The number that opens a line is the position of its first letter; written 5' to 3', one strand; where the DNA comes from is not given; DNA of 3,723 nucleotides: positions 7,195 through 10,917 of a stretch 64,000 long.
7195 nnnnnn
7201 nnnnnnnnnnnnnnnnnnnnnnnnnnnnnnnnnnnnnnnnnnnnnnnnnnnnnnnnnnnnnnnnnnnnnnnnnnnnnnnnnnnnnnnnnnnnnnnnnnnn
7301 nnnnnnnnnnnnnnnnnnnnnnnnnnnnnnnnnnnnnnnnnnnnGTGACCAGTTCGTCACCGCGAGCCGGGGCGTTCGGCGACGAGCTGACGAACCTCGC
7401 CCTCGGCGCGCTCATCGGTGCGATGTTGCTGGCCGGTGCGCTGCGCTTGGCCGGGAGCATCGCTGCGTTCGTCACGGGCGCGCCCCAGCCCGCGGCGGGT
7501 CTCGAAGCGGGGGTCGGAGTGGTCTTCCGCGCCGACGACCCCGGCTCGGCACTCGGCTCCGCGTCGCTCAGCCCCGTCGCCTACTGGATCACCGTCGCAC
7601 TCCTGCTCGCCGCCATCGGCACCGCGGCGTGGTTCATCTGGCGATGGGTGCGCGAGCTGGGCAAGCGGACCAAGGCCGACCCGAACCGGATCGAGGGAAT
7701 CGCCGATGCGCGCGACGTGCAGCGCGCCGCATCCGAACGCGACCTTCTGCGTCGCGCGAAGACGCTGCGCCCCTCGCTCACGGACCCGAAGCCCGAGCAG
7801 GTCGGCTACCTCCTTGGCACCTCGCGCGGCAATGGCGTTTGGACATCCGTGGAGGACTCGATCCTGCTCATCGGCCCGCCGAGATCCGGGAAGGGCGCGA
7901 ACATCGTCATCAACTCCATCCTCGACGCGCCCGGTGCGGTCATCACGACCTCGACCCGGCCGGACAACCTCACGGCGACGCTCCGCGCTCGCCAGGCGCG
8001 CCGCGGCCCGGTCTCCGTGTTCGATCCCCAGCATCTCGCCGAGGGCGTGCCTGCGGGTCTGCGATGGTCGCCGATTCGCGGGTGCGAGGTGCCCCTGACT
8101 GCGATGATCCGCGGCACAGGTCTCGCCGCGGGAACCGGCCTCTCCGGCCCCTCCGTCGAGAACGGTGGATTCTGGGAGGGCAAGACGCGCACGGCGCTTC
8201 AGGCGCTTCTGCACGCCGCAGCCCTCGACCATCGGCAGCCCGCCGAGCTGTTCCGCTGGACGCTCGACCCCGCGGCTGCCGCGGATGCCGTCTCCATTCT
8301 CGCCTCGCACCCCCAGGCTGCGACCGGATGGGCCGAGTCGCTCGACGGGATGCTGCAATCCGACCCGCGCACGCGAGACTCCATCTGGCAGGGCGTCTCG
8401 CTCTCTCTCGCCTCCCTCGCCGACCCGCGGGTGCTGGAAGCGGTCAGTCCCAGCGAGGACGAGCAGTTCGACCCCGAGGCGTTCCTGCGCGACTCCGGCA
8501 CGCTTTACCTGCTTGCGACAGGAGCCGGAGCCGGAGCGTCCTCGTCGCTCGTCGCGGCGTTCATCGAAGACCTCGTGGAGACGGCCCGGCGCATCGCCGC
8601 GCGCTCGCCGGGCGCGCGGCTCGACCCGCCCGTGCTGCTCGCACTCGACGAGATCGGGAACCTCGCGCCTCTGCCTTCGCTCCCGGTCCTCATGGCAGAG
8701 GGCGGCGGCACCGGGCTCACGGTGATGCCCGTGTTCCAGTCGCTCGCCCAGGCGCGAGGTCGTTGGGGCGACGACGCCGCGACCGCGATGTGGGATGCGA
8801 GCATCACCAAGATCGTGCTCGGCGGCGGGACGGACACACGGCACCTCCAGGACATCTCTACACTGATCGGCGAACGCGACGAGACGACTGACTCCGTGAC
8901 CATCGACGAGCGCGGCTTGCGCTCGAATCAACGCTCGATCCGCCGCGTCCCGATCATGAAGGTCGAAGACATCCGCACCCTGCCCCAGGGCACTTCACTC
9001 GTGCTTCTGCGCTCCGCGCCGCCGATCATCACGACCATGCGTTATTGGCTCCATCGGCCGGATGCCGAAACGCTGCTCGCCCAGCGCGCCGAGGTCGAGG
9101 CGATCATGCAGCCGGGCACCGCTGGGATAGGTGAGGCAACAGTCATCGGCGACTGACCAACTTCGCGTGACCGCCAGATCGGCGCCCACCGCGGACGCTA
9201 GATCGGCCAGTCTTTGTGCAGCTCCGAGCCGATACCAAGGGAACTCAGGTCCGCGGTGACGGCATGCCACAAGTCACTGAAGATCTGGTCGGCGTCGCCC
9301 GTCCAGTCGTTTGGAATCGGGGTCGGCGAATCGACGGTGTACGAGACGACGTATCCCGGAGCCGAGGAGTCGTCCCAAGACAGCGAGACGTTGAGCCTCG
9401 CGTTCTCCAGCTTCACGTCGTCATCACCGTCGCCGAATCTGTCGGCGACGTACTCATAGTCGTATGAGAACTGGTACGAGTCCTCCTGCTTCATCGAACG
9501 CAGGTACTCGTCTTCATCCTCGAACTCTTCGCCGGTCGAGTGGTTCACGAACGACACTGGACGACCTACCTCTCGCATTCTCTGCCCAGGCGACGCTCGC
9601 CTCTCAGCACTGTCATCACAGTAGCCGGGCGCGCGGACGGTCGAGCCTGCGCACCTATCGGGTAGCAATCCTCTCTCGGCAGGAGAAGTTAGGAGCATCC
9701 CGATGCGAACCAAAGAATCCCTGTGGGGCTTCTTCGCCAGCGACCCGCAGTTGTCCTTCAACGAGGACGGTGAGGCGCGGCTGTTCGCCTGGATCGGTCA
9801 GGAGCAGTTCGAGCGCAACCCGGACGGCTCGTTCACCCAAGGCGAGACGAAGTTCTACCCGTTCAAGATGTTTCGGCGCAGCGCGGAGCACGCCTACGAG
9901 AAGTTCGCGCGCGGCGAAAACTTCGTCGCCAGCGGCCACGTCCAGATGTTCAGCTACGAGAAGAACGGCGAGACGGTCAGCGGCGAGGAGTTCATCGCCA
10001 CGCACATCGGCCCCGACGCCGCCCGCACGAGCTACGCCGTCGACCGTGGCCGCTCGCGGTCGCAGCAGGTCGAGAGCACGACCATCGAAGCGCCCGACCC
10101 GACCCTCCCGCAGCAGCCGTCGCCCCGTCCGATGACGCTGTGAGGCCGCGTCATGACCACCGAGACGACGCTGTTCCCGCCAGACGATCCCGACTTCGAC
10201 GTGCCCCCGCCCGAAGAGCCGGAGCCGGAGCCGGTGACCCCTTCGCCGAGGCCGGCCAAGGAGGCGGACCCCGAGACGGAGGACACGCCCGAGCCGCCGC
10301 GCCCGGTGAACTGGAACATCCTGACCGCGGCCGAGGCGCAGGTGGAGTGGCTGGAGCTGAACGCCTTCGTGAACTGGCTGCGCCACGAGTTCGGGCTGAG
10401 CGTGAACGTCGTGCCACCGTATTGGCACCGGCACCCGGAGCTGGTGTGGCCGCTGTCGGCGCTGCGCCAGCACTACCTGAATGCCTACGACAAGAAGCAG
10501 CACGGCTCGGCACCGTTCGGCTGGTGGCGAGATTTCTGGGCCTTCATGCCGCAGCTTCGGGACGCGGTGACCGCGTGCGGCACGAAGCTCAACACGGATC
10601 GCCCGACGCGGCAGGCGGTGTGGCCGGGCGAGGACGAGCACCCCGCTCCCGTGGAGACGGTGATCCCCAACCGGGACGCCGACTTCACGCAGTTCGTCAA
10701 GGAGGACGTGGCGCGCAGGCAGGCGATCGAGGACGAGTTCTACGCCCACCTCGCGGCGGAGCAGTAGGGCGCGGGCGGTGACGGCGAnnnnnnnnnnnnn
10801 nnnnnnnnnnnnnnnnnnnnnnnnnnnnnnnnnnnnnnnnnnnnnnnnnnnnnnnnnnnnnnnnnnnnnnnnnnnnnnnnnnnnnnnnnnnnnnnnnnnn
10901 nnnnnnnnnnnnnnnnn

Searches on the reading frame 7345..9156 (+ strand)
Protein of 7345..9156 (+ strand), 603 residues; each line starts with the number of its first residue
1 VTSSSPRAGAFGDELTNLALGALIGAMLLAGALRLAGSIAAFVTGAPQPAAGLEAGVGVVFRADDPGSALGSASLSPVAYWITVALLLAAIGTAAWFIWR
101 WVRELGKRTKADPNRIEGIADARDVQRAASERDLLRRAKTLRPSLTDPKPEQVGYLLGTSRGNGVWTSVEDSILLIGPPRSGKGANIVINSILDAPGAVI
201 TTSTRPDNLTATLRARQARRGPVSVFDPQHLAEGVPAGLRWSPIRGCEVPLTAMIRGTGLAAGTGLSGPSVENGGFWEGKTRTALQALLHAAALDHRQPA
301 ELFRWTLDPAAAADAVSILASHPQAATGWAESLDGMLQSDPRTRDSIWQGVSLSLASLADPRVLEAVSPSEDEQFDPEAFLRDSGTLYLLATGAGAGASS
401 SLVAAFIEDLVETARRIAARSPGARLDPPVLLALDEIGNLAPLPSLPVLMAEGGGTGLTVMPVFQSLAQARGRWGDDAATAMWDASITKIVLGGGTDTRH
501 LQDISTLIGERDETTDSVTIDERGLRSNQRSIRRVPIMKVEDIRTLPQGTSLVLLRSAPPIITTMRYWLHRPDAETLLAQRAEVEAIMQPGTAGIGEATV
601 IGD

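Call 12: search_protein_families(library=pfam, proteins=[window:7345-9156:+], max_evalue=0.01)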
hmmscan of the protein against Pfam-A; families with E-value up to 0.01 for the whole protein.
window:7345-9156:+ (603 aa): 3 families
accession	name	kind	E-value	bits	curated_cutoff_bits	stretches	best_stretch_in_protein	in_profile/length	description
PF02534.20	T4SS-DNA_transf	-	4.7e-28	98.7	20.1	1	134-581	13-458/468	Type IV secretory system Conjugative DNA transfer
PF12696.13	TraG-D_C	-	9.5e-28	97.1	22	1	429-548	1-126/126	TraM recognition site of TraD and TraG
PF10412.15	TrwB_AAD_bind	-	4.7e-09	36.1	20.5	1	373-556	190-376/387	Type IV secretion-system coupling protein DNA-binding domain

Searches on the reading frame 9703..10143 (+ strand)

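Call 12: search_protein_families(library=pfam, proteins=[window:9703-10143:+], max_evalue=0.01)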
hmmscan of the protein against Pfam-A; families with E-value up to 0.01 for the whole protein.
window:9703-10143:+ (146 aa): 1 family
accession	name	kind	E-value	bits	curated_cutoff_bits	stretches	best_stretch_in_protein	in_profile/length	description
PF00436.31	SSB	-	4.2e-06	27.2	26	1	6-102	5-101/104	Single-strand binding protein family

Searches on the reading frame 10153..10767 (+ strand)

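Call 12: search_protein_families(library=pfam, proteins=[window:10153-10767:+], max_evalue=0.01)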
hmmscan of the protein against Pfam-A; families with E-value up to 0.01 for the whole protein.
window:10153-10767:+ (204 aa): 1 family
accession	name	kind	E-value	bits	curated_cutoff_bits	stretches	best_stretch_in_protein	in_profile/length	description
PF16259.10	DUF4913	-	0.0022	18.6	25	1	88-130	29-69/104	Domain of unknown function (DUF4913)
